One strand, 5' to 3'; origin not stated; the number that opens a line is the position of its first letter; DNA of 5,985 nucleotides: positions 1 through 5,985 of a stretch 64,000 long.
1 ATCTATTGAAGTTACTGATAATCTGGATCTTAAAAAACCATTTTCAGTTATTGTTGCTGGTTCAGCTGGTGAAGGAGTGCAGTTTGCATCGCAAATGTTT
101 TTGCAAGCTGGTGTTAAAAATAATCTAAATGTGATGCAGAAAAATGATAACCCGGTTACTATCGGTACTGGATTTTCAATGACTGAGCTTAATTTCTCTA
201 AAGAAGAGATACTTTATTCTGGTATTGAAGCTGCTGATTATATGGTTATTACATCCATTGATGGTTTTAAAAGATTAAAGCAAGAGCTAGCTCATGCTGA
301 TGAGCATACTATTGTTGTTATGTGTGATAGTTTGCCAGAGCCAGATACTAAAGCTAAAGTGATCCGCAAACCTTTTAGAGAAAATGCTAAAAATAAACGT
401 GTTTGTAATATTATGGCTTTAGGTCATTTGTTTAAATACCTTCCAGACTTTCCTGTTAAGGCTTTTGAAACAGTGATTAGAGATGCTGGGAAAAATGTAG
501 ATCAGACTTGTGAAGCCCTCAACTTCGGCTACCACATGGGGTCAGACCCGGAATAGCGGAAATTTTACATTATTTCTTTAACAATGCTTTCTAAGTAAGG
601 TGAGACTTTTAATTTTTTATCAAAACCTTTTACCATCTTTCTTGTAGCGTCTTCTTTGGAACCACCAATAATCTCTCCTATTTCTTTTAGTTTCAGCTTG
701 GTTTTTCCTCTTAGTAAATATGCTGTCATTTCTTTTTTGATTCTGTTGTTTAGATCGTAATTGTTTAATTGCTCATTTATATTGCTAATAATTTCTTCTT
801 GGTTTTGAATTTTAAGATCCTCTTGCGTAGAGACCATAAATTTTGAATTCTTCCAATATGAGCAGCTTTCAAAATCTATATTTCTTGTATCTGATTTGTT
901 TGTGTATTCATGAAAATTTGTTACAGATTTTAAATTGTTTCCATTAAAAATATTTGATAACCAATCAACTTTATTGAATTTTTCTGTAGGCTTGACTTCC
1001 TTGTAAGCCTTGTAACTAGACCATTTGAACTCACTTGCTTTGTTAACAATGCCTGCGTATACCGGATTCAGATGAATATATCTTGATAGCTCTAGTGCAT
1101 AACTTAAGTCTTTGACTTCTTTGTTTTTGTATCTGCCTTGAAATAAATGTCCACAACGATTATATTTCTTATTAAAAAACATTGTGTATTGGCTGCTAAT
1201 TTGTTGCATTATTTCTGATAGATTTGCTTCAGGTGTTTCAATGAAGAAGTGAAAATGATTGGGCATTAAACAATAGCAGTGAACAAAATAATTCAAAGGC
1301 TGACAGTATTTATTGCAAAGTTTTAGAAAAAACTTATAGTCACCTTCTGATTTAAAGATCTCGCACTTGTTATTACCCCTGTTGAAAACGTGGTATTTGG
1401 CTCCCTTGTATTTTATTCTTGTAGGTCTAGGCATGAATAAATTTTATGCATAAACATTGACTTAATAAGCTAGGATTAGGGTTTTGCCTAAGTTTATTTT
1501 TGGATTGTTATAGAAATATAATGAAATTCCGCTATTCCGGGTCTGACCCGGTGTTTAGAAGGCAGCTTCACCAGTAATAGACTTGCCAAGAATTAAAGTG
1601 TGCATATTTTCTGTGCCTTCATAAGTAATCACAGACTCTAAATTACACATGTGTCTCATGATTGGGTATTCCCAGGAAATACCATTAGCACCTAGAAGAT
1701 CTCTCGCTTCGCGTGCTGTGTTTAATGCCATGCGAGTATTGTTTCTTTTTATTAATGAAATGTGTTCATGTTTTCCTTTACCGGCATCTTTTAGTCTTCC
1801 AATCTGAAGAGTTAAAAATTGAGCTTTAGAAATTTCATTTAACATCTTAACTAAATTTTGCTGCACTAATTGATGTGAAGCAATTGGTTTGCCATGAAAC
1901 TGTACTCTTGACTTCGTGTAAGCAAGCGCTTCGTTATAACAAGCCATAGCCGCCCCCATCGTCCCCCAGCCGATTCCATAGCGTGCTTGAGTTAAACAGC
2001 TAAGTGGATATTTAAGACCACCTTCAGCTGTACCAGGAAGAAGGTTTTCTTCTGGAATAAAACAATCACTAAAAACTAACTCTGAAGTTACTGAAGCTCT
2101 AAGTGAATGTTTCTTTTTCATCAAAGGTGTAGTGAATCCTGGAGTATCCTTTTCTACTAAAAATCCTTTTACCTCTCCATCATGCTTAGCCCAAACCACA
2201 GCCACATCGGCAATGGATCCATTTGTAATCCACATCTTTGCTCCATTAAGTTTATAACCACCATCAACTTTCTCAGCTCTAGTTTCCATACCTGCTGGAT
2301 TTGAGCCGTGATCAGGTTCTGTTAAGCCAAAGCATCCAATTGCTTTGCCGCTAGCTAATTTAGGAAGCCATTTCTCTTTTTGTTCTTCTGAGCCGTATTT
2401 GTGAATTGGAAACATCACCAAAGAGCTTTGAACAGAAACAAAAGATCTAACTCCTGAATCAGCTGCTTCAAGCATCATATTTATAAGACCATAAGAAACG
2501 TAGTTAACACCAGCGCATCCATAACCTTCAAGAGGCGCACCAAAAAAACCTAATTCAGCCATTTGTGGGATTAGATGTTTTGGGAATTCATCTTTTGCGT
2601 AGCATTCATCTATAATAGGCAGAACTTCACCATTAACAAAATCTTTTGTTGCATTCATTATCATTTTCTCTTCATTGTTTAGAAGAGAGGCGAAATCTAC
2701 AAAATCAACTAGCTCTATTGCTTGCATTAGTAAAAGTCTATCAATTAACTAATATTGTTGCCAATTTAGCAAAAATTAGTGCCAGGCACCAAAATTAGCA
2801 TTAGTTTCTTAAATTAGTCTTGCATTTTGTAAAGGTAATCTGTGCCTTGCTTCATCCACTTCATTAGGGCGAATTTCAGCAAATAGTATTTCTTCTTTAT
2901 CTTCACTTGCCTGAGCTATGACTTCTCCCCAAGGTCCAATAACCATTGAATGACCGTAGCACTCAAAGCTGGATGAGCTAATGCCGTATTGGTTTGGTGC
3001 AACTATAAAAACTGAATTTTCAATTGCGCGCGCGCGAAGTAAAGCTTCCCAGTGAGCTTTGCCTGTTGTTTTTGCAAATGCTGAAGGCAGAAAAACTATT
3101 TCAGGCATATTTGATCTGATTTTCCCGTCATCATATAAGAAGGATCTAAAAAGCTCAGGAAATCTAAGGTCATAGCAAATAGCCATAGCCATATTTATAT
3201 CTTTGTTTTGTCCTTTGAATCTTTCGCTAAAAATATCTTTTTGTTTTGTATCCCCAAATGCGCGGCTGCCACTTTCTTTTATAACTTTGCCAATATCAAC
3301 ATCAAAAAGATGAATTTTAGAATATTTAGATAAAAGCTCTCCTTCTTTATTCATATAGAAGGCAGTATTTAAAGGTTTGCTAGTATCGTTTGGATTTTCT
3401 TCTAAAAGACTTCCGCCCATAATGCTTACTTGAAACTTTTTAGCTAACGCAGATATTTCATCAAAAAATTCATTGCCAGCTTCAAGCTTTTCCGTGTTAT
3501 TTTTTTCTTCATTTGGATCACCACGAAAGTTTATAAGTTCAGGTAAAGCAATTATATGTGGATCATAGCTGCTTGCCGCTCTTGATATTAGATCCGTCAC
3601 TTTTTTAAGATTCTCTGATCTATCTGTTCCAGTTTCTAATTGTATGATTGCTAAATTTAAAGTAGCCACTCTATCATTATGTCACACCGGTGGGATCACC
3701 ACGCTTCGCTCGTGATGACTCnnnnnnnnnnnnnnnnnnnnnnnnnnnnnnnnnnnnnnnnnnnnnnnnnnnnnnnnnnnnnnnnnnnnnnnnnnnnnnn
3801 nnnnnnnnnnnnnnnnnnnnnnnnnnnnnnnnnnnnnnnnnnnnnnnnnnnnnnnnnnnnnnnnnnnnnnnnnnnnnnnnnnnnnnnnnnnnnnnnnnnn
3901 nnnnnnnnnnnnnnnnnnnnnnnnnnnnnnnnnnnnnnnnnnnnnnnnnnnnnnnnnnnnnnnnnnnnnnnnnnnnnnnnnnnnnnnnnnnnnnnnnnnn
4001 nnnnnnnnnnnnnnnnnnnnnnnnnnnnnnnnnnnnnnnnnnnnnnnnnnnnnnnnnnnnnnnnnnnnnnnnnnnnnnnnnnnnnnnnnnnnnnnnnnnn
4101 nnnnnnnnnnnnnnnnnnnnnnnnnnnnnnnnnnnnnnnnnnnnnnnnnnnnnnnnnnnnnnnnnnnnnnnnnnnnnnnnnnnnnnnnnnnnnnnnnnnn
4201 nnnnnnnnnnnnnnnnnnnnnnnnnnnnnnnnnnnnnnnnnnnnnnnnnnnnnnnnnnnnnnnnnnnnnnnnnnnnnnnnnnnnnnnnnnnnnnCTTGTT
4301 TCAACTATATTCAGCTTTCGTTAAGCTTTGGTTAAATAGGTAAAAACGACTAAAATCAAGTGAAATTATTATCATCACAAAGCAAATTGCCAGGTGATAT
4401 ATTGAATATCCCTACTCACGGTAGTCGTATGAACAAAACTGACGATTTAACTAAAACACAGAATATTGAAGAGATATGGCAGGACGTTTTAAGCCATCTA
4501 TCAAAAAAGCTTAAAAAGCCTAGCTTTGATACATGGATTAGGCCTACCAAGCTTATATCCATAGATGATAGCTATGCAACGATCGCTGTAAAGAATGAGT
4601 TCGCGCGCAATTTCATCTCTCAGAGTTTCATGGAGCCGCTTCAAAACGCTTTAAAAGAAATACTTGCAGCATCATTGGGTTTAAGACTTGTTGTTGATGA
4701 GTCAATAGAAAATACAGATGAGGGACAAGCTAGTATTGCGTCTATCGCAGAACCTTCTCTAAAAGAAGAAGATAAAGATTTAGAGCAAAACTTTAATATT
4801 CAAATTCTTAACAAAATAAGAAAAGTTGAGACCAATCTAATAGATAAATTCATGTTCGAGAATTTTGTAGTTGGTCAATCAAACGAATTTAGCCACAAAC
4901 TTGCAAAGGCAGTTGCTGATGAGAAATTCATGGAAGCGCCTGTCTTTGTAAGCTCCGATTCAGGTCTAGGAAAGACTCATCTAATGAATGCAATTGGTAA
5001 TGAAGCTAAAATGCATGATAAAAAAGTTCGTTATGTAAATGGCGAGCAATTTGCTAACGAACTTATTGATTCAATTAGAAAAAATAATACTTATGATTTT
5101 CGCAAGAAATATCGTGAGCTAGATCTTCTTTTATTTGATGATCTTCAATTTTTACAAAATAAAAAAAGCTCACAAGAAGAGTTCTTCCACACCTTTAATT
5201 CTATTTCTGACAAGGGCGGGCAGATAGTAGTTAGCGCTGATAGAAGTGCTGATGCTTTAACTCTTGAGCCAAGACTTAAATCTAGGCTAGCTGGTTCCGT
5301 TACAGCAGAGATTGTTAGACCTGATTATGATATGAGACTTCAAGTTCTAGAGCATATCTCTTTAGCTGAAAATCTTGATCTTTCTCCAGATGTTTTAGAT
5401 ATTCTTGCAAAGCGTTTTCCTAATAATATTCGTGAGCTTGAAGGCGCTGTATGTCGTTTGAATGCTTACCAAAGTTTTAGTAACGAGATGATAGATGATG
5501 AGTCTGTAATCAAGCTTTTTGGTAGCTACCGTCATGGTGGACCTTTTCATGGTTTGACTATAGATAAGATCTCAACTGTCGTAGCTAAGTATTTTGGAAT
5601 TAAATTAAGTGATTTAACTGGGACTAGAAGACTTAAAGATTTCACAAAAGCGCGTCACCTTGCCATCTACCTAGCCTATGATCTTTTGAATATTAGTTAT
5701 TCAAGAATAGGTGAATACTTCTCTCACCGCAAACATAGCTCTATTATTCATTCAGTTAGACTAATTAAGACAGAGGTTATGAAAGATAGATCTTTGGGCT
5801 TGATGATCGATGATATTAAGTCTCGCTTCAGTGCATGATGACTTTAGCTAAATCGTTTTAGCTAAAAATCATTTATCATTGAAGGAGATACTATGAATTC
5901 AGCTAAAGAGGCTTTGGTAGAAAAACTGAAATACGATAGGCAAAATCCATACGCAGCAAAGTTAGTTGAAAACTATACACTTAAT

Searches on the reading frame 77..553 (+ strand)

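Call 31: search_protein_families(library=pfam, proteins=[window:77-553:+], max_evalue=0.001)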
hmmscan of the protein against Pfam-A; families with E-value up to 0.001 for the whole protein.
window:77-553:+ (159 aa): 1 family
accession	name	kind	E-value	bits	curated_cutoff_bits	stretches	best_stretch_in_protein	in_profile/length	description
PF01558.24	POR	-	5.9e-10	40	27.4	1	2-152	6-172/173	Pyruvate ferredoxin/flavodoxin oxidoreductase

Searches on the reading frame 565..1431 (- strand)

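Call 31: search_protein_families(library=pfam, proteins=[window:565-1431:-], max_evalue=0.001)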
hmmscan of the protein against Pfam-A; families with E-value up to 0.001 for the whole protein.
window:565-1431:- (288 aa): 1 family
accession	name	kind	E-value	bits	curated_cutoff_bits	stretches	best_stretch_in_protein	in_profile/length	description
PF01797.21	Y1_Tnp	-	9.7e-14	52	23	1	9-120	3-119/121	Transposase IS200 like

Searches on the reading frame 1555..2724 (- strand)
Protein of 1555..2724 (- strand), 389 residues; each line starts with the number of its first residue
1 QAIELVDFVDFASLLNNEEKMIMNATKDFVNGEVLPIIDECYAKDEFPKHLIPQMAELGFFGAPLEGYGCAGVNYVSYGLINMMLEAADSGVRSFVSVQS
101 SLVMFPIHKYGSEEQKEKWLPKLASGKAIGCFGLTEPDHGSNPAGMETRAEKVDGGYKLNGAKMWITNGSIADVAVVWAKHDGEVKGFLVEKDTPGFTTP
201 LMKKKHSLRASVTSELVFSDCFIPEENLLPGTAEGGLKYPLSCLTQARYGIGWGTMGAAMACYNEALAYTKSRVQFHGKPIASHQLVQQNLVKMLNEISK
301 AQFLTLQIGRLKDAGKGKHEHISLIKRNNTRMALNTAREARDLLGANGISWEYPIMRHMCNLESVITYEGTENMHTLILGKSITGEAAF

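Call 31: search_protein_families(library=pfam, proteins=[window:1555-2724:-], max_evalue=0.001)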
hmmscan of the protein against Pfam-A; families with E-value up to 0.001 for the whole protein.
window:1555-2724:- (389 aa): 4 families
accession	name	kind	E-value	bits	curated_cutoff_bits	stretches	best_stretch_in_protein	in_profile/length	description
PF02771.21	Acyl-CoA_dh_N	-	1.2e-33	116.3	22.9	1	17-127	2-113/113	Acyl-CoA dehydrogenase, N-terminal domain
PF00441.29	Acyl-CoA_dh_1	-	8.4e-30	104.3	22.4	1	235-383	2-149/150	Acyl-CoA dehydrogenase, C-terminal domain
PF02770.24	Acyl-CoA_dh_M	-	7.3e-25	87.4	33.3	1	131-221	1-97/97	Acyl-CoA dehydrogenase, middle domain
PF08028.16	Acyl-CoA_dh_2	-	2e-07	31.8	22.7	1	251-370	3-131/134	Acyl-CoA dehydrogenase, C-terminal domain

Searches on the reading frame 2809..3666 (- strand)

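Call 31: search_protein_families(library=pfam, proteins=[window:2809-3666:-], max_evalue=0.001)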
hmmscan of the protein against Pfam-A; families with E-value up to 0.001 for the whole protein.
window:2809-3666:- (285 aa): 1 family
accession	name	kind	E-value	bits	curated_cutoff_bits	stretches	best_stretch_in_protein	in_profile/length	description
PF00795.27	CN_hydrolase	-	3e-49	168.1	23.2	1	5-274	2-255/256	Carbon-nitrogen hydrolase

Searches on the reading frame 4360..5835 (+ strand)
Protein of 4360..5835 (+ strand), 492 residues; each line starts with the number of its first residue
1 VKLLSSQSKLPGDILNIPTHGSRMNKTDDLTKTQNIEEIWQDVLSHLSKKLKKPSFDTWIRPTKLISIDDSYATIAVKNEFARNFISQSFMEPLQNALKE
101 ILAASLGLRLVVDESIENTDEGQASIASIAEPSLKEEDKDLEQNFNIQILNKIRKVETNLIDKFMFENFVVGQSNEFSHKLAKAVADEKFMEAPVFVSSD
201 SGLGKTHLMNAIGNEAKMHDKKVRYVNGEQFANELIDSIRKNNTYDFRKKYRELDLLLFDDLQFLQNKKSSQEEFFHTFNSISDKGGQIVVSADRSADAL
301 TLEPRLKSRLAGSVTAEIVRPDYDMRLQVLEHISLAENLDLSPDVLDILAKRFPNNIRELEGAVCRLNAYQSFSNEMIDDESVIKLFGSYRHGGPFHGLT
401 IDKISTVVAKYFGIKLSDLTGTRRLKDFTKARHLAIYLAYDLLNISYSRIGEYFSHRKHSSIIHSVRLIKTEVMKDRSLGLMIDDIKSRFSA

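Call 31: search_protein_families(library=pfam, proteins=[window:4360-5835:+], max_evalue=0.001)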
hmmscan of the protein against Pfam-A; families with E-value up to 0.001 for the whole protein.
window:4360-5835:+ (492 aa): 5 families
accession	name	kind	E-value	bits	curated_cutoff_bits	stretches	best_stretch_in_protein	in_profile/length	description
PF00308.24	Bac_DnaA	-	2.5e-50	171.3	23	1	162-315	3-160/162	Bacterial DnaA ATPAse domain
PF08299.17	Bac_DnaA_C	-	4.8e-20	71.8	31.5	1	401-468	1-68/69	Bacterial dnaA protein helix-turn-helix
PF11638.13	DnaA_N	-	1.6e-15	57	24.6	1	37-99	1-64/65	DnaA N-terminal domain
PF01695.23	IstB_IS21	-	4e-08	33.5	24.1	1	166-292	64-192/238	IstB-like ATP binding protein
PF13173.12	AAA_14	-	0.00098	19.6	27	0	203-314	13-115/129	AAA domain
